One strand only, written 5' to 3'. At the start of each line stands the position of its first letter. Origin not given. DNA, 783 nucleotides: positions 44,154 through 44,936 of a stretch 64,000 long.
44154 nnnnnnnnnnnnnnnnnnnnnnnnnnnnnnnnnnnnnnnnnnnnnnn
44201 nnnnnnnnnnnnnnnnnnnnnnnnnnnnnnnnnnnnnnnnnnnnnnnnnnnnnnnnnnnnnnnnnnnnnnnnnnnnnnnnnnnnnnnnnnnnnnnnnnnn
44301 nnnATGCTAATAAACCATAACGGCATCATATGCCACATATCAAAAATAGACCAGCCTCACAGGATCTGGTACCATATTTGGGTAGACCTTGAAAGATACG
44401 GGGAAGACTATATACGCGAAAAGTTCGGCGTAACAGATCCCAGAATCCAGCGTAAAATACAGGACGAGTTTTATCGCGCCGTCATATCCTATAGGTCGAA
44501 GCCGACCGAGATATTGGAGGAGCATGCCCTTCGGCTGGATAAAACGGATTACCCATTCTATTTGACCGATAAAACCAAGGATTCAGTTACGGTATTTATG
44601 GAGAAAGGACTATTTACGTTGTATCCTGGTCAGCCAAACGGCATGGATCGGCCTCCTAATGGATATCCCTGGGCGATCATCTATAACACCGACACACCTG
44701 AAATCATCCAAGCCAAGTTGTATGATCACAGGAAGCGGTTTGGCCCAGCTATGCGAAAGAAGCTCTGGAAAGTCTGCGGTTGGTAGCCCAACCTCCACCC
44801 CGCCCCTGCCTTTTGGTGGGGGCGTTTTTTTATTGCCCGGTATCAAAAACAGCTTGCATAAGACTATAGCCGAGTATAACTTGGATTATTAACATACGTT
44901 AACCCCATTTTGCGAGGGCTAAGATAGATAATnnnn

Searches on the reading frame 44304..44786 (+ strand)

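Call 8: search_protein_families(library=phrogs, proteins=[window:44304-44786:+], max_evalue=0.1)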
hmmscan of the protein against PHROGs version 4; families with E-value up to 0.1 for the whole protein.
window:44304-44786:+ (160 aa): 1 family
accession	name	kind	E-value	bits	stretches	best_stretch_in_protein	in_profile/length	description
phrog_4012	-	unknown function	0.063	14.5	1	11-96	13-94/211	-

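Call 9: search_protein_families(library=pfam, proteins=[window:44304-44786:+], max_evalue=0.01)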
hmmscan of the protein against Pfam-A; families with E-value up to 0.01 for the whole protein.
window:44304-44786:+ (160 aa): 0 families

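Call 71: search_protein_families(library=pfam, proteins=[window:44304-44786:+], max_evalue=1)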
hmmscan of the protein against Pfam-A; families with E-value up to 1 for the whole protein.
window:44304-44786:+ (160 aa): 0 families
